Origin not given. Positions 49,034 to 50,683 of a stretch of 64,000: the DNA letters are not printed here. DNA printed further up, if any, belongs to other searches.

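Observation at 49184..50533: In-frame fusion of the Maf nucleotide pyrophosphatase with a lipobox-bearing M48 metalloprotease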

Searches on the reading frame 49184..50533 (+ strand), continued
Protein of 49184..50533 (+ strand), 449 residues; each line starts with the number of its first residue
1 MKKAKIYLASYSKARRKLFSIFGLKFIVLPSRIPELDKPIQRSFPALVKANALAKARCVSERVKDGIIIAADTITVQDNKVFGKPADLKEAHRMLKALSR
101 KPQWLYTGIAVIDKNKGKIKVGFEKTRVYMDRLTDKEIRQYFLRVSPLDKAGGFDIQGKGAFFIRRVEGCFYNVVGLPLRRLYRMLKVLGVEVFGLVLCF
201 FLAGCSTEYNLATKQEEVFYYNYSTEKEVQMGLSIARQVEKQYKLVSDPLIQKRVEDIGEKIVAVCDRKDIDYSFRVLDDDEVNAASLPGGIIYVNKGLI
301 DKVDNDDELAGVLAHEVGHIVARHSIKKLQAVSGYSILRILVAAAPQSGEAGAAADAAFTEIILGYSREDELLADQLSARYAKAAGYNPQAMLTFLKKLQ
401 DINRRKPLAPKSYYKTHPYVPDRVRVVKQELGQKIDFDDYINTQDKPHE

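Call 18: search_protein_families(library=pfam, proteins=[P0171, P0124, P0186, P0127, P0145], max_evalue=0.01)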
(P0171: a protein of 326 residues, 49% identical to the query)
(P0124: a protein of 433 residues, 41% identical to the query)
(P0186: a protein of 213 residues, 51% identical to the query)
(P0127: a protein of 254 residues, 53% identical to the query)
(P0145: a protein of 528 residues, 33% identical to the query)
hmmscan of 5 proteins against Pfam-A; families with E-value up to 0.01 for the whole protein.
P0171 (326 aa): 2 families
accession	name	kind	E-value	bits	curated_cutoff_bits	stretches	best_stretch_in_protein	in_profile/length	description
PF02545.19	Maf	-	9.9e-47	159.5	27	1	3-187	1-187/187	Maf-like protein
PF02643.20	DUF192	-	1.1e-33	115.6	27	1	220-325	2-95/96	Uncharacterized ACR, COG1430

P0124 (433 aa): 2 families
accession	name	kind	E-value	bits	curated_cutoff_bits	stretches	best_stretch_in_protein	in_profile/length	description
PF02545.19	Maf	-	1.6e-45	155.5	27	1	2-185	1-187/187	Maf-like protein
PF01435.24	Peptidase_M48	-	3.8e-28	99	20.3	1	245-420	5-185/186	Peptidase family M48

P0186 (213 aa): 1 family
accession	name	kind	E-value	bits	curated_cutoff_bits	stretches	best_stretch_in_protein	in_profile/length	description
PF02545.19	Maf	-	3.6e-52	177.2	27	1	8-189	2-185/187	Maf-like protein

P0127 (254 aa): 1 family
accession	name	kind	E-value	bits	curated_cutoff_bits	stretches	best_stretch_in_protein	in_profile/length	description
PF01435.24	Peptidase_M48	-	2.5e-37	129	20.3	1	61-239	3-184/186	Peptidase family M48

P0145 (528 aa): 2 families
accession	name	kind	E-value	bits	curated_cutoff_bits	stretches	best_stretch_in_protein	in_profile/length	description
PF01435.24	Peptidase_M48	-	8.4e-63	212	20.3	2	64-243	4-185/186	Peptidase family M48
PF01557.24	FAA_hydrolase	-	0.00094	19.3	23.9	0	76-150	15-90/214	Fumarylacetoacetate (FAA) hydrolase C-terminal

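Call 19: find_encoding_contigs(protein=P0001, flank=10000, max_places=3)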
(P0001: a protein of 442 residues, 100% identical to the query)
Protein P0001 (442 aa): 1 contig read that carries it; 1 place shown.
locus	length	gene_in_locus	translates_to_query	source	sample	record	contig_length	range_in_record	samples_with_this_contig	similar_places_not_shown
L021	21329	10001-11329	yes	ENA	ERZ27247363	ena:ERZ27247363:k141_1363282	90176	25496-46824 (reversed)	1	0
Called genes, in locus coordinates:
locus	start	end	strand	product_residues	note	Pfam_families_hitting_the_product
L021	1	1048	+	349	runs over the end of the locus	PF01008:IF-2B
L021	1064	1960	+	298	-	PF00586:AIRS, PF02769:AIRS_C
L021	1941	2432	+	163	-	PF02367:TsaE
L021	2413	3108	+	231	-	PF00814:TsaD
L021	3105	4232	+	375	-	PF01168:Ala_racemase_N, PF00842:Ala_racemase_C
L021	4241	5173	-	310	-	PF03739:LptF_LptG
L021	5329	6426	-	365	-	PF03739:LptF_LptG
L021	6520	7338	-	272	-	PF18912:DZR_2, PF00156:Pribosyltran (weak)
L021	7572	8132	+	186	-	PF00156:Pribosyltran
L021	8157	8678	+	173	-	-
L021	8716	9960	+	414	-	PF00070:Pyr_redox (faint), PF00890:FAD_binding_2 (faint), PF01134:GIDA (weak), PF01266:DAO (faint), PF03486:HI0933_like, PF07992:Pyr_redox_2 (weak), PF12831:FAD_oxidored, PF22780:HI0933_like_1st, +2 more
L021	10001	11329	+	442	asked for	PF02545:Maf, PF01435:Peptidase_M48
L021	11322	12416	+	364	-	PF00232:Glyco_hydro_1 (weak), PF02449:Glyco_hydro_42, PF00331:Glyco_hydro_10 (faint)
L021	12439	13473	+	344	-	PF01087:GalP_UDP_transf, PF16268:DUF4921 (faint), PF16285:DUF4931_N, PF02744:GalP_UDP_tr_C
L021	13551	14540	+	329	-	PF19783:DUF6268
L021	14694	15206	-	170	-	PF10543:ORF6N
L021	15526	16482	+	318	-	PF03547:Mem_trans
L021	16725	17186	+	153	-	PF01668:SmpB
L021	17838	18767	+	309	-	PF07833:Cu_amine_oxidN1 (weak), PF01520:Amidase_3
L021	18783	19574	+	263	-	PF01177:Asp_Glu_race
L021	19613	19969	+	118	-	PF01242:PTPS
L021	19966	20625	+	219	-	PF06508:QueC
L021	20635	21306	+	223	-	PF13353:Fer4_12 (weak), PF04055:Radical_SAM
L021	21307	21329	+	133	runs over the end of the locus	PF14489:QueF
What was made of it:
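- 50526..51620 (+): Downstream glycoside-hydrolase-like gene whose ATG overlaps the fusion's stop (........, 8-nt overlap). Gene call in L021 (call 19).
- An identical protein lies on an independent contig record (call 19).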

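Call 20: find_homologous_proteins(query=P0171, max_evalue=1e-10)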
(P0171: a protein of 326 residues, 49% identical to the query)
Query P0171 (326 aa): 7955 proteins with E <= 1e-10 among 8000 candidates; the best 120 are listed.
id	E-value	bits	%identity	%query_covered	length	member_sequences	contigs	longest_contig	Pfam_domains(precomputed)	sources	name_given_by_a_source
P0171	7.1e-220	747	100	100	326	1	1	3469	PF02643.21,PF02545.20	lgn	-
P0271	3.5e-122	426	57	99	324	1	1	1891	PF02643.21,PF02545.20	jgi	jgi:septum formation protein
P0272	2.3e-114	400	54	100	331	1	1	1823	PF02643.21,PF02545.20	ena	-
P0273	1.4e-103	364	52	100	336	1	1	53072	PF02643.21,PF02545.20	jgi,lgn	-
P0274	6.8e-101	356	52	100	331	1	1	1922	PF02643.21,PF02545.20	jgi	jgi:septum formation protein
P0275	1.5e-100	355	53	100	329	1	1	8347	PF02643.21,PF02545.20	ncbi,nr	ncbi:MAG: septum formation protein Maf [Candidatus Omnitrophica bacterium]|nr:septum formation prote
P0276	2.0e-100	354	52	100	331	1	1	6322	PF02643.21,PF02545.20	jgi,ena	-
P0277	3.4e-100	353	51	100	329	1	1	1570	PF02643.21,PF02545.20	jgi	jgi:septum formation protein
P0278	5.4e-100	353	52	100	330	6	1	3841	PF02643.21,PF02545.20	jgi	-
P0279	1.6e-98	348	52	100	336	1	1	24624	PF02643.21,PF02545.20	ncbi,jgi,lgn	-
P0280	2.7e-98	347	51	100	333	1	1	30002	PF02643.21,PF02545.20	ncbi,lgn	-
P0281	4.5e-97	343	52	100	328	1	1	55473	PF02643.21,PF02545.20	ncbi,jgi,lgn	-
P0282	6.5e-97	343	50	100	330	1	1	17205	PF02643.21,PF02545.20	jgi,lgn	-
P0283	2.5e-96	341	51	99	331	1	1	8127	PF02643.21,PF02545.20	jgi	-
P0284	5.7e-96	339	50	100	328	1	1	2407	PF02643.21,PF02545.20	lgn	-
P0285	8.4e-96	339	51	100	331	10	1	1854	PF02643.21,PF02545.20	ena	-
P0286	1.0e-95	339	48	100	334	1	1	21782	PF02643.21,PF02545.20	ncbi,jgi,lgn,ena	-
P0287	6.6e-93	329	50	100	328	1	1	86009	PF02643.21,PF02545.20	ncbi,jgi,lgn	-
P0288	8.8e-81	290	66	62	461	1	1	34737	PF01435.25,PF02545.20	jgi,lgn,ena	-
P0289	2.2e-80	288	65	62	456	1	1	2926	PF01435.25,PF02545.20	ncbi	-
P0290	5.1e-80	287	66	62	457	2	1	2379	PF01435.25,PF02545.20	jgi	jgi:septum formation protein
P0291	1.2e-79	286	67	62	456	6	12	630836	PF01435.25,PF02545.20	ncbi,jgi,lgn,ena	jgi:septum formation protein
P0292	1.4e-79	286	64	62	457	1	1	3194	PF01435.25,PF02545.20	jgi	jgi:septum formation protein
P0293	1.6e-79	285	65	62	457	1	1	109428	PF01435.25,PF02545.20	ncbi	-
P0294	2.1e-79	285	65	62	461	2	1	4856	PF01435.25,PF02545.20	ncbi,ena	-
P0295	3.6e-79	284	65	62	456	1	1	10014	PF01435.25,PF02545.20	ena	-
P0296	5.4e-79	284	66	62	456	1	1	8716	PF01435.25,PF02545.20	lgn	-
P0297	5.7e-79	284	65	62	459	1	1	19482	PF01435.25,PF02545.20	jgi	jgi:septum formation protein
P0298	9.6e-79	283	63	62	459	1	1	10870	PF01435.25,PF02545.20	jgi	jgi:septum formation protein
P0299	1.0e-78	283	64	62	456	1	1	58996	PF01435.25,PF02545.20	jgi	jgi:septum formation protein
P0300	1.0e-78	283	64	62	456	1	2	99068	PF01435.25,PF02545.20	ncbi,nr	ncbi:MAG: septum formation protein Maf [Candidatus Omnitrophica bacterium]|nr:septum formation prote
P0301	4.6e-78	281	53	83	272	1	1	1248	PF02643.21,PF02545.20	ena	-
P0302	4.8e-78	281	65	62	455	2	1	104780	PF01435.25,PF02545.20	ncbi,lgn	-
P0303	5.6e-78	280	63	62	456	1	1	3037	PF01435.25,PF02545.20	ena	-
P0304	6.7e-78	280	65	62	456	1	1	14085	PF01435.25,PF02545.20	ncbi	ncbi:MAG: Maf family nucleotide pyrophosphatase [Candidatus Omnitrophota bacterium]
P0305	1.0e-77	279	63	62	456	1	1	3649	PF01435.25,PF02545.20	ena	-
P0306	1.3e-77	279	64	62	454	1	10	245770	PF01435.25,PF02545.20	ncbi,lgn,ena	-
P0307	1.9e-77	279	64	62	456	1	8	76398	PF01435.25,PF02545.20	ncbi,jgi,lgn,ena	jgi:septum formation protein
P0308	2.3e-77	278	67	58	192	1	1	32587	PF02545.20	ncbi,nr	ncbi:MAG: septum formation protein Maf [Candidatus Omnitrophica bacterium]|nr:septum formation prote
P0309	2.7e-77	278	67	58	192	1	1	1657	PF02545.20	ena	-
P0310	2.8e-77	278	63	62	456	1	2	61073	PF01435.25,PF02545.20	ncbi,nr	ncbi:MAG: septum formation protein Maf [Candidatus Omnitrophica bacterium]|nr:septum formation prote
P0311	4.1e-77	278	63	62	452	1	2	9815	PF01435.25,PF02545.20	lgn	-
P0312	6.7e-77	277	64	62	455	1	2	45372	PF01435.25,PF02545.20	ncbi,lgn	-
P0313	1.7e-76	275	65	58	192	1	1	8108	PF02545.20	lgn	-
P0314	4.3e-76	274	63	62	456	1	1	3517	PF01435.25,PF02545.20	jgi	jgi:septum formation protein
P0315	5.5e-76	274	63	63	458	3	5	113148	PF01435.25,PF02545.20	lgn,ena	-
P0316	9.5e-76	273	62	62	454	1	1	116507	PF01435.25,PF02545.20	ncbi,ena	ncbi:MAG: Maf family nucleotide pyrophosphatase [Candidatus Omnitrophota bacterium]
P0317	1.7e-75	272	62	62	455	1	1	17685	PF01435.25,PF02545.20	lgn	-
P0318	2.2e-75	272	64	58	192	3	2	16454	PF02545.20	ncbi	-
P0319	1.2e-74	269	62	62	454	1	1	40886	PF01435.25,PF02545.20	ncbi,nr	ncbi:MAG: septum formation protein Maf [Candidatus Omnitrophica bacterium]|nr:septum formation prote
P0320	3.4e-74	268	66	58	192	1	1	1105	PF02545.20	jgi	jgi:septum formation protein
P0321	4.0e-74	268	66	58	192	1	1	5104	PF02545.20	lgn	-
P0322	4.7e-74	267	66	58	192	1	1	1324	PF02545.20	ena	-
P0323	5.9e-74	267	65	58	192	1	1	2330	PF02545.20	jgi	jgi:septum formation protein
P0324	1.2e-73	266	65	58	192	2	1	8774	PF02545.20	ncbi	-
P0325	3.1e-73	265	63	58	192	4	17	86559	PF02545.20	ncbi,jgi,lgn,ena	-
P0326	3.9e-73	264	62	62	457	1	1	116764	PF01435.25,PF02545.20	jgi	jgi:septum formation protein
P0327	4.0e-73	264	62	59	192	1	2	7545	PF02545.20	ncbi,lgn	ncbi:MAG: Maf family protein [Candidatus Omnitrophota bacterium]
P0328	6.0e-73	264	63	58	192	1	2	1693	PF02545.20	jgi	jgi:septum formation protein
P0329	6.2e-73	264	65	58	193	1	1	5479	PF02545.20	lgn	-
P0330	9.0e-73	263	65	58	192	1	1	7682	PF02545.20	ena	-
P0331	1.8e-72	262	61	62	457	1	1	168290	PF01435.25,PF02545.20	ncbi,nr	ncbi:MAG: septum formation protein Maf [Candidatus Omnitrophica bacterium]|nr:septum formation prote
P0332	2.2e-72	262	66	58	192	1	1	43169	PF02545.20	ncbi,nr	ncbi:MAG: septum formation protein Maf [Candidatus Omnitrophica bacterium]|nr:septum formation prote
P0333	2.9e-72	262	64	58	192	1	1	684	PF02545.20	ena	-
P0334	4.3e-72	261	64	59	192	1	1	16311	PF02545.20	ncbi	-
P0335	4.6e-72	261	64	58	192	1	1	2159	PF02545.20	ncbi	-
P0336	4.9e-72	261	62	62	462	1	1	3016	PF01435.25,PF02545.20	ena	-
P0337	8.0e-72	260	63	57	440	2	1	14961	PF01435.25,PF02545.20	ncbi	-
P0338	9.0e-72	260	62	58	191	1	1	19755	PF02545.20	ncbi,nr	ncbi:MAG: septum formation protein Maf [Candidatus Omnitrophica bacterium]|nr:septum formation prote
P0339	9.4e-72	260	62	59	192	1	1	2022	PF02545.20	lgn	-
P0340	1.8e-70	256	62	59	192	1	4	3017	PF02545.20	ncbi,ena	-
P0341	4.0e-70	255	61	58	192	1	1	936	PF02545.20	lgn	-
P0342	9.4e-70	253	61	59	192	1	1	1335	PF02545.20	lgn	-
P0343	1.3e-69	253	62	59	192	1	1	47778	PF02545.20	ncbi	-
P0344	1.9e-69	252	61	58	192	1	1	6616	PF02545.20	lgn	-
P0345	2.2e-69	252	60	59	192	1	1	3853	PF02545.20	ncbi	-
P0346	2.7e-69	252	59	59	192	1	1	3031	PF02545.20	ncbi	-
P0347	1.1e-68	250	64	57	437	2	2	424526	PF01435.25,PF02545.20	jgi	jgi:septum formation protein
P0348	1.3e-68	250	58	62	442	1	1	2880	PF01435.25,PF02545.20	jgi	-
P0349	1.6e-68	249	63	58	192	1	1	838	PF02545.20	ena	-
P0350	1.7e-68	249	63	59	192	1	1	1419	PF02545.20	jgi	jgi:septum formation protein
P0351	3.5e-68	248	60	57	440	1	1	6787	PF01435.25,PF02545.20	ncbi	-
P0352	6.5e-68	247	61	59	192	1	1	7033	PF02545.20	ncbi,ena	-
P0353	7.5e-68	247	61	59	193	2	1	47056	PF02545.20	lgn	-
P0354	8.5e-68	247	58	62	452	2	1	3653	PF01435.25,PF02545.20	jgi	jgi:septum formation protein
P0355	9.3e-68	247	64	59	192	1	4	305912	PF02545.20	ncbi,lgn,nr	ncbi:MAG: septum formation protein Maf [Candidatus Omnitrophica bacterium]|nr:septum formation prote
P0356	9.7e-68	247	61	59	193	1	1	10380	PF02545.20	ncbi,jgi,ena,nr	ncbi:MAG: septum formation protein Maf [Elusimicrobia bacterium]|nr:septum formation protein Maf [El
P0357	1.0e-67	247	59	59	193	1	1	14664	PF02545.20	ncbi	-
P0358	1.1e-67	247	60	59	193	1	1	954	PF02545.20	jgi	jgi:septum formation protein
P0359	2.0e-67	246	61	62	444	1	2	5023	PF01435.25,PF02545.20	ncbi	-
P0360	2.8e-67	245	61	59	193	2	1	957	PF02545.20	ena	-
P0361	2.9e-67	245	57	62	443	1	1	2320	PF01435.25,PF02545.20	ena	-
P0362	3.5e-67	245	60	59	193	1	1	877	PF02545.20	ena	-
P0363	4.0e-67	245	61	58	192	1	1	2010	PF02545.20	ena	-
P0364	8.2e-67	244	62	59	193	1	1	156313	PF02545.20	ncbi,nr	ncbi:MAG: septum formation protein Maf [Candidatus Omnitrophica bacterium]|nr:septum formation prote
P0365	8.8e-67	244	57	62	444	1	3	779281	PF01435.25,PF02545.20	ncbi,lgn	-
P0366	1.1e-66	243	61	58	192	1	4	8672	PF02545.20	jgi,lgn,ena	-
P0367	1.6e-66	243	61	58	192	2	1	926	PF02545.20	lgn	-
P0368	1.7e-66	243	60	59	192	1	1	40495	PF02545.20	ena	-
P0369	3.4e-66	242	61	59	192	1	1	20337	PF02545.20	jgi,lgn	-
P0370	3.8e-66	242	60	59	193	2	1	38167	PF02545.20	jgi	jgi:septum formation protein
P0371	5.9e-66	241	60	59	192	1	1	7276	PF02545.20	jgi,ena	-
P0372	7.1e-66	241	61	59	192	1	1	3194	PF02545.20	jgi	jgi:septum formation protein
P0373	7.3e-66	241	59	58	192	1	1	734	PF02545.20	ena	-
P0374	7.5e-66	241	61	58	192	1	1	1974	PF02545.20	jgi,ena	-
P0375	7.7e-66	240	61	59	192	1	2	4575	PF02545.20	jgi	jgi:septum formation protein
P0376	9.1e-66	240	58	62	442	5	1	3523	PF01435.25,PF02545.20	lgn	-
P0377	9.3e-66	240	60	59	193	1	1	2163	PF02545.20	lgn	-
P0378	1.1e-65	240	61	58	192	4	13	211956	PF02545.20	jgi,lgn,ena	-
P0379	1.1e-65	240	61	58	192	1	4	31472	PF02545.20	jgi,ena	-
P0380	1.2e-65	240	61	59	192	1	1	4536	PF02545.20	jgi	-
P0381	1.3e-65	240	59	59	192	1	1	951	PF02545.20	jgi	jgi:septum formation protein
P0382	1.5e-65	239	50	74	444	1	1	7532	PF01435.25,PF02545.20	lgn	-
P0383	1.7e-65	239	55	62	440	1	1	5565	PF01435.25,PF02545.20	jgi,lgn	-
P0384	1.8e-65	239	59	59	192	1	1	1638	PF02545.20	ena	-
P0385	1.8e-65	239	61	59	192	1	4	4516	PF02545.20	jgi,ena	-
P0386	1.9e-65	239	61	59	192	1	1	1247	PF02545.20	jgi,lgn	jgi:septum formation protein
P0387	2.0e-65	239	60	58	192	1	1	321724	PF02545.20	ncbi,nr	ncbi:MAG: septum formation protein Maf [Candidatus Omnitrophica bacterium]|nr:septum formation prote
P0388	2.1e-65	239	60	59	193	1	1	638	PF02545.20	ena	-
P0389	2.5e-65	239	60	59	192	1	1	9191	PF02545.20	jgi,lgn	-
